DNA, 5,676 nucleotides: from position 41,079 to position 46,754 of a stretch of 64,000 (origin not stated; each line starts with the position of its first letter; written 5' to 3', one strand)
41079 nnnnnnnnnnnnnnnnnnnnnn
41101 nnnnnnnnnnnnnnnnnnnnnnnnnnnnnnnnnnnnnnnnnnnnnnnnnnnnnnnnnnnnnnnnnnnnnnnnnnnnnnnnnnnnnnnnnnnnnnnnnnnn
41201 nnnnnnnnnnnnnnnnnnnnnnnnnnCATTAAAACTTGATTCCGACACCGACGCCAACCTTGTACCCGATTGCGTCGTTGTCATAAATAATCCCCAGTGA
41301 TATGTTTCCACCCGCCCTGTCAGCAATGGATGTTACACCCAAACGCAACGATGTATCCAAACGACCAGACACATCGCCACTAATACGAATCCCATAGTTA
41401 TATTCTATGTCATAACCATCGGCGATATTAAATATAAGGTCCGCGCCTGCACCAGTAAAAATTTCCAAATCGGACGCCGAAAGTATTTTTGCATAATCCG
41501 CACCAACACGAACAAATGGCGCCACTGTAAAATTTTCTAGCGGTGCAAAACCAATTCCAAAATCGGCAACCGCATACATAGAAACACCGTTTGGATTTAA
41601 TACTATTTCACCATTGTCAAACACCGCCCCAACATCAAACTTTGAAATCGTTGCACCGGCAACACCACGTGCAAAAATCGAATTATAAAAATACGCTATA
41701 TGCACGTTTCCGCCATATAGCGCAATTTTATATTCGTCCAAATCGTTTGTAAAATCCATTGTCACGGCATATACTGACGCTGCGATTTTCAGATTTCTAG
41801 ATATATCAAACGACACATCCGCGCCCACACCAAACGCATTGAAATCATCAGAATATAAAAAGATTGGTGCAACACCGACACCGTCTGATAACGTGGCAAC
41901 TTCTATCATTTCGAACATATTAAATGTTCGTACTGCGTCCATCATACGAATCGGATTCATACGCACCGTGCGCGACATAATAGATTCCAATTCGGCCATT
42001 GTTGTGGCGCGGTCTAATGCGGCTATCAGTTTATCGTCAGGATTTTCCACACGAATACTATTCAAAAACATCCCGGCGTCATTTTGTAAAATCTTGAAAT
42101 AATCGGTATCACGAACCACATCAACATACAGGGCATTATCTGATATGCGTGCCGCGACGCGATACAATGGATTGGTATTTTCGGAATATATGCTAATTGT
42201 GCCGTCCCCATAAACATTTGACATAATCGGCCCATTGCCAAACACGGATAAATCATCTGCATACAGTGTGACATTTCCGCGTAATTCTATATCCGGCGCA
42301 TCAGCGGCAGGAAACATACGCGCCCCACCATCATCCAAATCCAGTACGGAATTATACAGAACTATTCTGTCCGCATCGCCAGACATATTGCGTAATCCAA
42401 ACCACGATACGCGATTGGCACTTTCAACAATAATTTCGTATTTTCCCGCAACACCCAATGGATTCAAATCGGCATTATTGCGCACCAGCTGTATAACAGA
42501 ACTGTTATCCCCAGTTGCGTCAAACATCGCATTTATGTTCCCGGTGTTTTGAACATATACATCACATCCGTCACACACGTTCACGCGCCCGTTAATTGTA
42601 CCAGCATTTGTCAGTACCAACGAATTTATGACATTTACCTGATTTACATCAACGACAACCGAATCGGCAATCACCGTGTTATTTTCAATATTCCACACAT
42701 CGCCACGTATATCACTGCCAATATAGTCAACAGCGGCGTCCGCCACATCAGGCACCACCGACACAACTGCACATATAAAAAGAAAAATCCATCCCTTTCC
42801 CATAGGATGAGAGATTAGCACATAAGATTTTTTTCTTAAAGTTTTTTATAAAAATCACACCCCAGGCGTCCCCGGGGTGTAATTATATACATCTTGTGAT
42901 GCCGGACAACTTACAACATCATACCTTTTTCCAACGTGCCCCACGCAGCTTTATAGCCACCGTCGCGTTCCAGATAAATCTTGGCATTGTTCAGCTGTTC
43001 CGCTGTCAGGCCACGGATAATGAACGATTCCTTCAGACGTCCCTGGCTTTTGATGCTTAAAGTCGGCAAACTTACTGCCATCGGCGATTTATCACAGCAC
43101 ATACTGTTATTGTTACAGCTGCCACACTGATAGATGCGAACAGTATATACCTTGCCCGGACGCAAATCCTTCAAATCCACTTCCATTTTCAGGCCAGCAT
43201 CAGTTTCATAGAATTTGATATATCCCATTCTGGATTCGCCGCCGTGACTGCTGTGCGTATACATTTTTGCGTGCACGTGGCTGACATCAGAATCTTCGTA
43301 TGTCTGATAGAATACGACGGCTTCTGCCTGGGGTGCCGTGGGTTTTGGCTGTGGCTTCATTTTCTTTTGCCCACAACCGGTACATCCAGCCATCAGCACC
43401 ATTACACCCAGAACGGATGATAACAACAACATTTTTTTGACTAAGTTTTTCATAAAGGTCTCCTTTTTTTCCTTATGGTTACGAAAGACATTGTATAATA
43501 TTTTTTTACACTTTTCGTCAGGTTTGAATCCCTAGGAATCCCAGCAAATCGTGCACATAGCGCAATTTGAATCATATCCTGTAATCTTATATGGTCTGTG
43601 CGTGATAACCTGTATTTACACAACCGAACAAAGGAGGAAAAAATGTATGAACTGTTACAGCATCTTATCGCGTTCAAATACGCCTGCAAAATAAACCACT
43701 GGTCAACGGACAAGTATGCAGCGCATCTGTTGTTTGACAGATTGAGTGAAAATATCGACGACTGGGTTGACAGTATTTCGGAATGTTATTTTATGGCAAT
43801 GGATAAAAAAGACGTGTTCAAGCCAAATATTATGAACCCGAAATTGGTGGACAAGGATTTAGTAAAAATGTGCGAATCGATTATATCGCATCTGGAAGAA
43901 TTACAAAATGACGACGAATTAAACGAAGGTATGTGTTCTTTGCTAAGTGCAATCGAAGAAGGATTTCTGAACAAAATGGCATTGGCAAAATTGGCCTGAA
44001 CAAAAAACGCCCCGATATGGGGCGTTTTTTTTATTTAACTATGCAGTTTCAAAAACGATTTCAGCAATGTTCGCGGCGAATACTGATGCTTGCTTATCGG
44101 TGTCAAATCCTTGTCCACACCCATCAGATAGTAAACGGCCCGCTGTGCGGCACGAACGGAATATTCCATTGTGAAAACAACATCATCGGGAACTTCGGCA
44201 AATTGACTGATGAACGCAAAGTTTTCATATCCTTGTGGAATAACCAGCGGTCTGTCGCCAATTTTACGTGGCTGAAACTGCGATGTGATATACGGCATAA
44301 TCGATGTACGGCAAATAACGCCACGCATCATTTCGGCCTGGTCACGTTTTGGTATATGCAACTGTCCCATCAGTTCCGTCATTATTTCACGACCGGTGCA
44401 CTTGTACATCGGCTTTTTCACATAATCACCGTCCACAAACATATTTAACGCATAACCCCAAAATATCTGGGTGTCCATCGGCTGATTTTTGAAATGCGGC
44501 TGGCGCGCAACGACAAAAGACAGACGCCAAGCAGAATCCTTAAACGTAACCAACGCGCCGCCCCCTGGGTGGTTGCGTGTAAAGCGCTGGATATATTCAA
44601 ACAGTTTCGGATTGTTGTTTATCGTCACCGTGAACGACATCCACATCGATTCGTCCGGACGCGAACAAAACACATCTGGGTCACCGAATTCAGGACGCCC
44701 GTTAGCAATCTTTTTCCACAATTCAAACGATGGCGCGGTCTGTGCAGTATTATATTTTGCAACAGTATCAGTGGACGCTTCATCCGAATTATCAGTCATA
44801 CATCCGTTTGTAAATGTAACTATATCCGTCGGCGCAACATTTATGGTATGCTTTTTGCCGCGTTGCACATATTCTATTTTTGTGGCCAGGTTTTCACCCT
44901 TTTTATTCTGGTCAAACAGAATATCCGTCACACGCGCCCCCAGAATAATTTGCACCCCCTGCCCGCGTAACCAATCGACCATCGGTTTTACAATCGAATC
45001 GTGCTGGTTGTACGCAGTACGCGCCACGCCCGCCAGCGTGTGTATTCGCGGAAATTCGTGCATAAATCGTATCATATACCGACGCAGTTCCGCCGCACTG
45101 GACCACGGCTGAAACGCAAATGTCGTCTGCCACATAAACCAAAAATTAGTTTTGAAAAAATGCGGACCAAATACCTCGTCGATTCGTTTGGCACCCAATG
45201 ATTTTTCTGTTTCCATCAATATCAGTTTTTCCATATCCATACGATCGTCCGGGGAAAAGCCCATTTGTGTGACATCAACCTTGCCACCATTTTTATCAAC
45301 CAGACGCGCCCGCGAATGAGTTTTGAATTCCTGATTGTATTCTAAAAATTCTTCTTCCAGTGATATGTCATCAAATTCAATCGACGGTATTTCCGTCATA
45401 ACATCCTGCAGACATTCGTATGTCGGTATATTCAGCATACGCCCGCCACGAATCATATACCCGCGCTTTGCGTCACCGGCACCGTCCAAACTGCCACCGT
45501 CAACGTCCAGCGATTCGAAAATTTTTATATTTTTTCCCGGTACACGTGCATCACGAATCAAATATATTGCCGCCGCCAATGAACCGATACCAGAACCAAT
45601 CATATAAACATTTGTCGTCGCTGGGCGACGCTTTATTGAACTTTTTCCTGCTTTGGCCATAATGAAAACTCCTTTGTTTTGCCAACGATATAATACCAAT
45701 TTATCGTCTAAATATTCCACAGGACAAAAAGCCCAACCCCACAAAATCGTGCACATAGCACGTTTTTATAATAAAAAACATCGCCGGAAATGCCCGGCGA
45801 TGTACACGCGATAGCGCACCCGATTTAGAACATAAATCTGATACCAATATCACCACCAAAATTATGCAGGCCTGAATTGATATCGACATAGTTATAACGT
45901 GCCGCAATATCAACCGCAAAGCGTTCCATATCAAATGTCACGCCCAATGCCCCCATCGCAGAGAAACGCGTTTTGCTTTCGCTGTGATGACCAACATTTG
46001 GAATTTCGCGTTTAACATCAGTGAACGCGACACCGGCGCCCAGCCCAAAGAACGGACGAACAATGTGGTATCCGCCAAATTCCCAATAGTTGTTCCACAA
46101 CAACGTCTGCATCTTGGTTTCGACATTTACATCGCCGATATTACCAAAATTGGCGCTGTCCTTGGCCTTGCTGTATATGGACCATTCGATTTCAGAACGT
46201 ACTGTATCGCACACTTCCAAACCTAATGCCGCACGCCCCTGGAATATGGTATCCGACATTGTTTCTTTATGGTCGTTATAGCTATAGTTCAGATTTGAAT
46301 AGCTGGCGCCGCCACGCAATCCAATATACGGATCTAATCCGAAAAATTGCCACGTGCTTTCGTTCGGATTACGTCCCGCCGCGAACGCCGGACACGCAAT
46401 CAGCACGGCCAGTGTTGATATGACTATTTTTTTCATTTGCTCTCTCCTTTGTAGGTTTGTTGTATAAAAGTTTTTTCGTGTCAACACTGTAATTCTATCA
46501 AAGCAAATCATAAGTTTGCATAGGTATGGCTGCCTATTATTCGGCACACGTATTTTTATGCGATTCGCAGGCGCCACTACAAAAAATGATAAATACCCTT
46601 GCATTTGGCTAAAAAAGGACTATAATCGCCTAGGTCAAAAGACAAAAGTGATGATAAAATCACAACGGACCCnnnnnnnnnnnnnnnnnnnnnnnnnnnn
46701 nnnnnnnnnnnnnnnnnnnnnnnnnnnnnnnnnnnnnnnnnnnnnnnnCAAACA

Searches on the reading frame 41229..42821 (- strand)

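Call 53: search_protein_families(library=pfam, proteins=[window:41229-42821:-], max_evalue=0.001)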
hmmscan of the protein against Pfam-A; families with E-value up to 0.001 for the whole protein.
window:41229-42821:- (530 aa): 1 family
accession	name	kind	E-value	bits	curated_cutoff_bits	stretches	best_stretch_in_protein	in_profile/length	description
PF03797.25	Autotransporter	-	0.00036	20.8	26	1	323-498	21-200/255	Autotransporter beta-domain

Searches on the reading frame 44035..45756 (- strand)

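Call 54: search_protein_families(library=pfam, proteins=[window:44035-45756:-], max_evalue=0.001)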
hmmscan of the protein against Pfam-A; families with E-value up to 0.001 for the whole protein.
window:44035-45756:- (573 aa): 1 family
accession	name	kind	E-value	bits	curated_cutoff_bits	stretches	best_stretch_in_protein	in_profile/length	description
PF06100.17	MCRA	-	3.2e-200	666.6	23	1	48-542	2-495/495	MCRA family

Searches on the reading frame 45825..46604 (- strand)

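Call 54: search_protein_families(library=pfam, proteins=[window:45825-46604:-], max_evalue=0.001)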
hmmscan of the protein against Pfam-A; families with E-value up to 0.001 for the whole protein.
window:45825-46604:- (259 aa): 2 families
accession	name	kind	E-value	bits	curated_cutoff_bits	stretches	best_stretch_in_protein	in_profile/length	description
PF13505.12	OMP_b-brl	-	1.3e-08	35.7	28.7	1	69-244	7-157/175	Outer membrane protein beta-barrel domain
PF02462.21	Opacity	-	0.00035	21.1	21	0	147-259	11-126/126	Opacity family porin protein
